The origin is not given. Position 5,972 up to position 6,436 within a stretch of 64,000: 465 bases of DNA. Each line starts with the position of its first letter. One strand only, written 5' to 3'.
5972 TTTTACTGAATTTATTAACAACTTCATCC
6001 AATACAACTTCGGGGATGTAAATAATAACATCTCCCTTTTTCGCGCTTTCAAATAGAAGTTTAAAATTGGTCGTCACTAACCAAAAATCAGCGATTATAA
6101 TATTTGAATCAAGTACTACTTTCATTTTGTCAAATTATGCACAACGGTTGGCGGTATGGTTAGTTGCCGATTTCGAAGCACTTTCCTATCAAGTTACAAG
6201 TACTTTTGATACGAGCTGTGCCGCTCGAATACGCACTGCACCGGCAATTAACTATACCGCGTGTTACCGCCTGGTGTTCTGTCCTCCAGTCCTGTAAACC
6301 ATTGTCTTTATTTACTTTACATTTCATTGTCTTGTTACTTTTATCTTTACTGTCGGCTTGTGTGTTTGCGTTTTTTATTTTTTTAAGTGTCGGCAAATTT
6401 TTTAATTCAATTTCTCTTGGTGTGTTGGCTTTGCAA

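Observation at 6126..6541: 415-nt relatively GC-rich non-coding spacer inside the cluster, with hairpins and five same-strand GCCRAC motifs: candidate embedded ncRNA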

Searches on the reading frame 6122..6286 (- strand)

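Call 52: search_protein_families(library=ncbifam, proteins=[L146:1970-3082:+], max_evalue=1e-10)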
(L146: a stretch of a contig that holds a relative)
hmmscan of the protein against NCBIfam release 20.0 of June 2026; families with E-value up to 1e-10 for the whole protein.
L146:1970-3082:+ (370 aa): 10 families
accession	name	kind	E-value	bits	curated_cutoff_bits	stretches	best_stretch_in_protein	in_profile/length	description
NF040815.2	recomb_XerA_Arch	equivalog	4.3e-68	229.7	220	1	99-362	1-261/263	site-specific tyrosine recombinase/integron integrase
TIGR02249.1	integrase_gron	subfamily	6.6e-65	219.5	265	2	98-275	2-179/315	integron integrase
TIGR02225.1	recomb_XerD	equivalog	1.5e-62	211.6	329.6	1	101-363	3-282/290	site-specific tyrosine recombinase XerD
TIGR02224.1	recomb_XerC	equivalog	7.4e-58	196.3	335.15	1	100-363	2-285/295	tyrosine recombinase XerC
NF001399.0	PRK00283.1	subfamily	1.4e-56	192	279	1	95-363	6-291/300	tyrosine recombinase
NF002331.0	PRK01287.1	subfamily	1.3e-50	172.4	371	1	96-364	28-321/365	site-specific tyrosine recombinase XerC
NF011946.0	PRK15417.1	equivalog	6.1e-35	121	435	2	97-289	16-206/337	integron integrase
NF003462.0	PRK05084.1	equivalog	8.6e-23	80.6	267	1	215-361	198-350/360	tyrosine recombinase XerS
NF007370.0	PRK09870.1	subfamily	5e-14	52.4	221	1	189-354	5-178/200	tyrosine-type DNA invertase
NF002685.0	PRK02436.1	equivalog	4.6e-12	46.3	178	1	100-353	4-244/245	site-specific tyrosine recombinase XerD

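Call 66: search_solved_structures(query=L146:1970-3082:+, max_evalue=1e-10, show_alignments=0)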
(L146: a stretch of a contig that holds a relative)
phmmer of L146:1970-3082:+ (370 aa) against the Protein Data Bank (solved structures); distinct sequences matched with E-value up to 1e-10: 8.
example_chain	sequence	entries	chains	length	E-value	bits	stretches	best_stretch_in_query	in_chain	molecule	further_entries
5hxy_A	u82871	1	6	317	2.8e-46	161.6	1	84-363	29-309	Tyrosine recombinase XerA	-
4a8e_A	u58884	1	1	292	1.8e-44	155.6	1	97-362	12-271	PROBABLE TYROSINE RECOMBINASE XERC-LIKE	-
2a3v_A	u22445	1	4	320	1.9e-37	132.6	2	100-270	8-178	site-specific recombinase IntI4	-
1a0p_A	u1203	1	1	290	1.4e-31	113.2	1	97-362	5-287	SITE-SPECIFIC RECOMBINASE XERD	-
5dcf_A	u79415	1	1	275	1e-25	93.9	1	205-363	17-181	Tyrosine recombinase XerD,DNA translocase FtsK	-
9i5v_14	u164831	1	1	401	5.4e-25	91.6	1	100-363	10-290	Ribosome-associated translation inhibitor RaiA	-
5vfz_A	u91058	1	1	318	8e-19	71.3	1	182-358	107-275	Gp33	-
5jjv_A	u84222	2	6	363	1.2e-14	57.5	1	190-365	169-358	Tyrosine recombinase XerH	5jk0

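Call 67: search_solved_structures(query=L146:1970-3082:+, max_evalue=1e-30, show_alignments=3)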
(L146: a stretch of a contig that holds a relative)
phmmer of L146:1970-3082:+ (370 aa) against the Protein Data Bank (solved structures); distinct sequences matched with E-value up to 1e-30: 4.
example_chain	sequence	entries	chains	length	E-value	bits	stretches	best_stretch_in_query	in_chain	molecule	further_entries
5hxy_A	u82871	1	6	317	2.8e-46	161.6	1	84-363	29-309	Tyrosine recombinase XerA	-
4a8e_A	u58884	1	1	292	1.8e-44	155.6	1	97-362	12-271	PROBABLE TYROSINE RECOMBINASE XERC-LIKE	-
2a3v_A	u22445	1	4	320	1.9e-37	132.6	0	100-270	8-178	site-specific recombinase IntI4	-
1a0p_A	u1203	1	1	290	1.4e-31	113.2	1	97-362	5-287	SITE-SPECIFIC RECOMBINASE XERD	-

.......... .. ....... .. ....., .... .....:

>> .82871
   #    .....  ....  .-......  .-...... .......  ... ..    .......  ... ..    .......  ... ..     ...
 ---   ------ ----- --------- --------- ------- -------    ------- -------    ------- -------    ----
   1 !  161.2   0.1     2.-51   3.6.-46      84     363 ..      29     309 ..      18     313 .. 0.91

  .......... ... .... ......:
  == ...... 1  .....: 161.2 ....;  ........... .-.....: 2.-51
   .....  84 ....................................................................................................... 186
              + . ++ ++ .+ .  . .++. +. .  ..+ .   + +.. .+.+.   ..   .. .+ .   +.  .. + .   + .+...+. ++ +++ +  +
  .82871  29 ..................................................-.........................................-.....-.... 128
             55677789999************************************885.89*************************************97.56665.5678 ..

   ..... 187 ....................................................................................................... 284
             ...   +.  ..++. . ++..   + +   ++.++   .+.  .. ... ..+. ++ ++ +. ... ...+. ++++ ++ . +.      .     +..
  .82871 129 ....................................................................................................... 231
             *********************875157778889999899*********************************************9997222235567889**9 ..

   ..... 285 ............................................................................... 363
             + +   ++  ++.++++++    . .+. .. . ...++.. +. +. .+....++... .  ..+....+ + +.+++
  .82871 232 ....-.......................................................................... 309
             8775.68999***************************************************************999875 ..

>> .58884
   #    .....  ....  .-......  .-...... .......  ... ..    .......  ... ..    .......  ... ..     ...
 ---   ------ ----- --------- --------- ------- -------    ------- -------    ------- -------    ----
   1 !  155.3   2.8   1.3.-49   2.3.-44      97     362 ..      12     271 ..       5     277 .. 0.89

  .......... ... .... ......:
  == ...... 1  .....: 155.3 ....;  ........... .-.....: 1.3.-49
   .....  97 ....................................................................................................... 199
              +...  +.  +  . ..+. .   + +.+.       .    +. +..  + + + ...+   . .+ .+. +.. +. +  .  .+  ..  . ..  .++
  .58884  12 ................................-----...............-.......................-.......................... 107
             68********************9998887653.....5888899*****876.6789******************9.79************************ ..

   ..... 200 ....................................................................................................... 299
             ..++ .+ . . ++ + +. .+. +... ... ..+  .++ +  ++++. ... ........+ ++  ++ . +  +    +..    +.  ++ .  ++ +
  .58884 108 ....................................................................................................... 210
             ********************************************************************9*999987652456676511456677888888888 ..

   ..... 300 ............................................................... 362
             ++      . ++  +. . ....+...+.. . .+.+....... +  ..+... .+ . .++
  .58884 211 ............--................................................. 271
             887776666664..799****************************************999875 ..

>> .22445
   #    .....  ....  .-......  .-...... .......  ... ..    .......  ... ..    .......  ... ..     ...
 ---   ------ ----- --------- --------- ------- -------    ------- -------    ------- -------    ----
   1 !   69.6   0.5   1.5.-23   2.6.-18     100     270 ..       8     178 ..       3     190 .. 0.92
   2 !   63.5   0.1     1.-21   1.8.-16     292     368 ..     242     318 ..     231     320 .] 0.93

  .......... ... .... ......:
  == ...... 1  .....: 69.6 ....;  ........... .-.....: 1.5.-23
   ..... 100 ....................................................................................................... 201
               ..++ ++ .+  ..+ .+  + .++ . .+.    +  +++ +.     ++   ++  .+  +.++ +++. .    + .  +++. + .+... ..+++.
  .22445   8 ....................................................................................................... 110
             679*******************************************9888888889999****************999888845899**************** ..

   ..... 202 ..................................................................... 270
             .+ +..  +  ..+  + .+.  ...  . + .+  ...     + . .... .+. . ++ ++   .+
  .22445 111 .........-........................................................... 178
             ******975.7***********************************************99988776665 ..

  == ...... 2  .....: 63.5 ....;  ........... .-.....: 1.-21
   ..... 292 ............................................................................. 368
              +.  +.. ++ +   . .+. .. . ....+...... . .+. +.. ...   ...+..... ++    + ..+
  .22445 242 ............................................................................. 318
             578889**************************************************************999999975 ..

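Call 72: search_protein_families(library=pfam, proteins=[L146:1970-3082:+], max_evalue=0.01)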
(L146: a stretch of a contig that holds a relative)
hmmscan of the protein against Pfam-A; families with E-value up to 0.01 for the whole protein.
L146:1970-3082:+ (370 aa): 4 families
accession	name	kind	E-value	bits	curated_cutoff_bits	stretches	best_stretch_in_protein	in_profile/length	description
PF00589.27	Phage_integrase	-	2.8e-41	141.6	27.1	1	196-357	2-170/172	Phage integrase family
PF13495.12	Phage_int_SAM_4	-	4.1e-15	56.4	27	1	98-179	2-83/85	Phage integrase, N-terminal SAM-like domain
PF02899.23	Phage_int_SAM_1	-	2e-07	31.6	22.3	1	99-172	2-77/83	Phage integrase, N-terminal SAM-like domain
PF23420.1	DUF7108_C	-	0.0057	17.2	27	0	119-173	29-84/90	DUF7108, C-terminal domain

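Call 74: find_homologous_proteins(query=L146:1970-3082:+, max_evalue=1e-20)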
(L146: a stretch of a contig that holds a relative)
Query L146:1970-3082:+ (370 aa): 7999 proteins with E <= 1e-20 among 8000 candidates; the best 120 are listed.
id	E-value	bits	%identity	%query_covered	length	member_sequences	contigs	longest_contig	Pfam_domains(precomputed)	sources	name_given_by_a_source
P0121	5.1e-233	791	96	100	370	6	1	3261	PF13495.13,PF00589.28,PF02899.24,PF22823.3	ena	-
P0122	3.0e-231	785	95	100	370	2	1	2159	PF13495.13,PF00589.28,PF02899.24,PF22823.3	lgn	-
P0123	7.5e-221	751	89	100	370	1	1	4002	PF13495.13,PF00589.28,PF02899.24,PF22823.3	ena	-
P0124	7.5e-198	675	81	100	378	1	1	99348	PF13495.13,PF00589.28,PF02899.24,PF22823.3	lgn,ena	-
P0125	2.6e-196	670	81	100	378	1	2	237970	PF13495.13,PF00589.28,PF02899.24,PF22823.3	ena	-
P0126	5.3e-161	554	68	99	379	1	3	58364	PF13495.13,PF00589.28,PF02899.24,PF22823.3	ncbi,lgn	-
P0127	5.4e-161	554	68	99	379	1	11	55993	PF13495.13,PF00589.28,PF02899.24,PF22823.3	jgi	jgi:integrase/recombinase XerD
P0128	1.6e-157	542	66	100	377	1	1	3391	PF13495.13,PF00589.28,PF02899.24,PF22823.3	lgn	-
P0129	4.8e-157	541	67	99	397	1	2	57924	PF13495.13,PF00589.28,PF02899.24,PF22823.3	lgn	-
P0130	1.0e-155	536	65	100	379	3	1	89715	PF13495.13,PF00589.28,PF02899.24,PF22823.3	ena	-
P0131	8.3e-155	533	65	100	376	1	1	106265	PF13495.13,PF00589.28,PF02899.24,PF22823.3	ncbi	-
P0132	4.1e-154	531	64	100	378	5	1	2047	PF13495.13,PF00589.28,PF02899.24,PF22823.3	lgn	-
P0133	7.3e-154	530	64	100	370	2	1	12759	PF13495.13,PF00589.28,PF22823.3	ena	-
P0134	1.3e-153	530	64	99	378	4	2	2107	PF13495.13,PF00589.28,PF02899.24,PF22823.3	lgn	-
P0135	2.7e-153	528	63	100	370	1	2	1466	PF13495.13,PF00589.28,PF22823.3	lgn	-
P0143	1.5e-149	516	62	100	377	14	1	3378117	PF13495.13,PF00589.28,PF02899.24,PF22823.3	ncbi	-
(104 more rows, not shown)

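Call 75: find_encoding_contigs(protein=P0143, flank=10000, max_places=2)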
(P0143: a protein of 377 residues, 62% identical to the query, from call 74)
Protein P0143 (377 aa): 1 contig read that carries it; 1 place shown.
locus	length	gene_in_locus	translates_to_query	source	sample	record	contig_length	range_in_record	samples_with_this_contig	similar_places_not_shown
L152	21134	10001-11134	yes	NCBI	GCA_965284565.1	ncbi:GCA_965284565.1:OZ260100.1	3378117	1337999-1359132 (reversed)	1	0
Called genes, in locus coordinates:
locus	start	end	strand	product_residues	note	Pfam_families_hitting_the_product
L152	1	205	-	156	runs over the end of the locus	PF08327:AHSA1 (weak)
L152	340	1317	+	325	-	PF01965:DJ-1_PfpI, PF00165:HTH_AraC (faint), PF12833:HTH_18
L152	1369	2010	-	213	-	PF01728:FtsJ (faint), PF13489:Methyltransf_23, PF05175:MTS (faint), PF13847:Methyltransf_31, PF08241:Methyltransf_11, PF08242:Methyltransf_12, PF13649:Methyltransf_25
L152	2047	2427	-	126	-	PF07291:MauE, PF07681:DoxX, PF13564:DoxX_2 (weak)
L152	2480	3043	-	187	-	PF14066:DUF4256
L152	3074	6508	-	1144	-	PF00873:ACR_tran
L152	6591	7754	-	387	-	PF25919:BSH_CusB (faint), PF00364:Biotin_lipoyl (faint), PF25917:BSH_RND (weak), PF25973:BSH_CzcB, PF25893:HH_CzcB, PF25954:Beta-barrel_RND_2, PF25989:YknX_C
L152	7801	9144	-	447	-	PF02321:OEP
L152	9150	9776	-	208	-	PF00440:TetR_N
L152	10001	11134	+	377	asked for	PF02899:Phage_int_SAM_1 (weak), PF13495:Phage_int_SAM_4, PF00589:Phage_integrase, PF22823:MrpR_C_cat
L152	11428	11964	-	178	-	PF00440:TetR_N, PF14278:TetR_C_8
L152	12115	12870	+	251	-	PF17131:TP_0789-like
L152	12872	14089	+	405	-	PF12704:MacB_PCD, PF02687:FtsX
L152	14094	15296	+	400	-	PF02687:FtsX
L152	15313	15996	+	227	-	PF02463:SMC_N, PF13476:AAA_23 (faint), PF00005:ABC_tran, PF13304:AAA_21 (weak)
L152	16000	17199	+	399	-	-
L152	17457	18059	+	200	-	-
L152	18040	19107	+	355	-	PF03235:GmrSD_N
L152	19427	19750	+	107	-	PF13560:HTH_31 (weak)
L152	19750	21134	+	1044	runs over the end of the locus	PF02384:N6_Mtase, PF07669:Eco57I, PF01420:Methylase_S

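Call 76: find_encoding_contigs(protein=P0124, flank=10000, max_places=2)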
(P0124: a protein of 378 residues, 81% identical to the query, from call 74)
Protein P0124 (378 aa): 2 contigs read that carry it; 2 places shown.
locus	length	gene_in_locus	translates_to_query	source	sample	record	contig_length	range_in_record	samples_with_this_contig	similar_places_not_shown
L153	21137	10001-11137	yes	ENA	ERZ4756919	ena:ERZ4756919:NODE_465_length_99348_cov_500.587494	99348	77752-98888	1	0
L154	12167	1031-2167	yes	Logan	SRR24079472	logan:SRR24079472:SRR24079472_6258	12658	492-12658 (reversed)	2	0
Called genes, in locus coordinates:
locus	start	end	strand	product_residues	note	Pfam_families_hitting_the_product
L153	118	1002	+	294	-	-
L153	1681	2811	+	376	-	-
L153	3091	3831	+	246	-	PF02463:SMC_N (faint), PF00005:ABC_tran, PF13304:AAA_21 (faint)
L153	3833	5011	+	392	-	PF02687:FtsX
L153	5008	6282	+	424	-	PF02687:FtsX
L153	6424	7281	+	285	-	PF17131:TP_0789-like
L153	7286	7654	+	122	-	-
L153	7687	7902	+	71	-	-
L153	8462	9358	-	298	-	PF00580:UvrD-helicase, PF13245:AAA_19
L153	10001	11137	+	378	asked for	PF02899:Phage_int_SAM_1 (weak), PF13495:Phage_int_SAM_4, PF00589:Phage_integrase, PF22823:MrpR_C_cat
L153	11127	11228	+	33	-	-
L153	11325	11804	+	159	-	PF00903:Glyoxalase, PF12681:Glyoxalase_2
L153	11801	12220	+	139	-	PF12675:DUF3795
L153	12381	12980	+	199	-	-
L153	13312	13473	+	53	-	-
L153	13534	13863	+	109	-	PF01527:HTH_Tnp_1, PF13518:HTH_28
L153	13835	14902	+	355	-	PF13276:HTH_21, PF00665:rve, PF13683:rve_3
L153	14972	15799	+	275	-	PF02517:Rce1-like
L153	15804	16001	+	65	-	-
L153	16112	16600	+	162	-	PF01209:Ubie_methyltran, PF08241:Methyltransf_11, PF08242:Methyltransf_12, PF13649:Methyltransf_25, PF13847:Methyltransf_31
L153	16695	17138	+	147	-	PF09719:C_GCAxxG_C_C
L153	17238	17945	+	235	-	PF03848:TehB (weak), PF13489:Methyltransf_23, PF13649:Methyltransf_25, PF13847:Methyltransf_31, PF08241:Methyltransf_11, PF08242:Methyltransf_12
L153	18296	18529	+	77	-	-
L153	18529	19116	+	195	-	-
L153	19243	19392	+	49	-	-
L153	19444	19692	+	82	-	PF12675:DUF3795 (weak)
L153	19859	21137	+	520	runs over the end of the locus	-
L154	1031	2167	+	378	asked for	PF02899:Phage_int_SAM_1 (weak), PF13495:Phage_int_SAM_4, PF00589:Phage_integrase, PF22823:MrpR_C_cat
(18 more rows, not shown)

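Call 77: find_encoding_contigs(protein=P0131, flank=10000, max_places=2)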
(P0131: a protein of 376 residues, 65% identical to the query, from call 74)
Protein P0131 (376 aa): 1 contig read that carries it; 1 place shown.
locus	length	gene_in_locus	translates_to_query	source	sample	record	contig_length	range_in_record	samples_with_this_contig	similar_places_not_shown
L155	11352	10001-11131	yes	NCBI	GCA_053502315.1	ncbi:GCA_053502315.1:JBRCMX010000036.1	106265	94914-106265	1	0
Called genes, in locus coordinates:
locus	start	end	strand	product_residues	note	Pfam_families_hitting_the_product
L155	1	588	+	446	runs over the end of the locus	PF01266:DAO (weak), PF01494:FAD_binding_3, PF13450:NAD_binding_8 (weak)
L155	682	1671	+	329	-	PF00108:Thiolase_N (weak), PF08545:ACP_syn_III, PF08541:ACP_syn_III_C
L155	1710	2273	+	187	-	PF08207:EFP_N, PF01132:EFP, PF09285:Elong-fact-P_C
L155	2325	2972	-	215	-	-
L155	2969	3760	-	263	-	PF14054:DUF4249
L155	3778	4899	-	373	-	PF07228:SpoIIE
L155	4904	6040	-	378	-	PF08495:FIST, PF10442:FIST_C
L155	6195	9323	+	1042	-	PF22494:choice_anch_I, PF18962:Por_Secre_tail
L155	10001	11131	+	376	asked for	PF02899:Phage_int_SAM_1 (weak), PF13495:Phage_int_SAM_4, PF00589:Phage_integrase, PF22823:MrpR_C_cat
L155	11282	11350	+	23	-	?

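Call 100: predict_structure(alignment_id=A8)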
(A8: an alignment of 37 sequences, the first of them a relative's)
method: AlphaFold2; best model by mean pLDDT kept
length: 370 residues; sequences in the alignment: 37
mean_pLDDT: 79.8   pTM: 0.46
mean pLDDT of the five models: 79.8, 77.9, 77.0, 76.8, 76.0
residues with pLDDT >= 90: 102; 70-90: 201; 50-70: 33; < 50: 34
segments of 3 or more residues with pLDDT < 50: 73-86, 189-192, 353-357, 365-370
pLDDT, mean of each block of 10 residues (from residue 1): 82 85 87 88 88 84 78 36 48 89 92 89 89 85 84 78 87 84 59 67 92 93 88 92 89 77 92 91 89 89 92 83 77 74 59 48 48
secondary structure, 60 per line:
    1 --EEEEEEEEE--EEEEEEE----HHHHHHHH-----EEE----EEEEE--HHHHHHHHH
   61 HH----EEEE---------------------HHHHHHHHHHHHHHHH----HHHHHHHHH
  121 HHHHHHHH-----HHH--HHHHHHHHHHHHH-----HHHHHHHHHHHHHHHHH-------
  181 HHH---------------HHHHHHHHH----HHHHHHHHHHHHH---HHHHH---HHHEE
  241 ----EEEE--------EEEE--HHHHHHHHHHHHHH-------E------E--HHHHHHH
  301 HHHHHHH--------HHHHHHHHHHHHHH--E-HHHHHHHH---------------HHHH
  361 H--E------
elements in order: E3-11 E14-20 H25-32 E38-40 E45-49 H52-62 E67-70 H92-107 H112-128 H139-151 H157-173 H199-207 H212-224 H228-232 E245-248 E257-260 H263-276 H294-307 H316-329 H334-341 H357-361

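Call 103: fold_search(model_id=the predicted structure, library=pdb)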
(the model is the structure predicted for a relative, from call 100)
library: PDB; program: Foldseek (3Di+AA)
matches with E <= 10: 435; with E <= 0.001: 79
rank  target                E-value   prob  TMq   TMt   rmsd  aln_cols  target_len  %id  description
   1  2a3v_A                9.7e-18  1.00  0.39  0.45  14.8       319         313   29  Structural basis for broad DNA-specificity in integron recombination (released 2006-05-02)
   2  2a3v_C                1.8e-17  1.00  0.39  0.46  14.8       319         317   29  Structural basis for broad DNA-specificity in integron recombination (released 2006-05-02)
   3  5hxy_A                2.3e-17  1.00  0.43  0.56  10.0       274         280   34  Crystal structure of XerA recombinase (released 2017-02-01)
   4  5hxy_C                6.2e-17  1.00  0.42  0.56   9.9       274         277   33  Crystal structure of XerA recombinase (released 2017-02-01)
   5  5hxy_B                1.3e-16  1.00  0.42  0.56  10.0       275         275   32  Crystal structure of XerA recombinase (released 2017-02-01)
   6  4a8e                  4.4e-16  1.00  0.39  0.53  12.0       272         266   35  The structure of a dimeric Xer recombinase from archaea (released 2012-12-05)
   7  5hxy_F                4.6e-16  1.00  0.42  0.57  10.0       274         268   32  Crystal structure of XerA recombinase (released 2017-02-01)
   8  2a3v_B                4.9e-16  1.00  0.39  0.45  15.9       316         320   29  Structural basis for broad DNA-specificity in integron recombination (released 2006-05-02)
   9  5hxy_D                6.0e-16  1.00  0.43  0.56  10.1       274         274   33  Crystal structure of XerA recombinase (released 2017-02-01)
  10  5vfz                  6.9e-11  1.00  0.40  0.51  12.5       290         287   22  Integrase from mycobacterium phage Brujita (released 2018-04-18)
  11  5jk0_B                6.9e-11  1.00  0.41  0.44  13.3       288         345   26  Crystal structure of XerH site-specific recombinase bound to difH substrate: pre-cleavage complex (released 2016-12-28)
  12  5jjv_B                7.7e-11  1.00  0.41  0.43  10.7       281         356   25  Crystal structure of XerH site-specific recombinase bound to palindromic difH substrate: post-cleavage complex (released 2016-12-28)
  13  5jk0_D                1.4e-10  1.00  0.39  0.42  13.7       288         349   25  Crystal structure of XerH site-specific recombinase bound to difH substrate: pre-cleavage complex (released 2016-12-28)
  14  5jjv_A                2.0e-10  1.00  0.41  0.43  11.1       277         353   26  Crystal structure of XerH site-specific recombinase bound to palindromic difH substrate: post-cleavage complex (released 2016-12-28)
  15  6en0_A                3.7e-10  1.00  0.37  0.44  12.7       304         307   18  Structure of the Tn1549 transposon Integrase (aa 82-397) in complex with circular intermediate DNA (CI5-DNA) (released 2018-04-04)
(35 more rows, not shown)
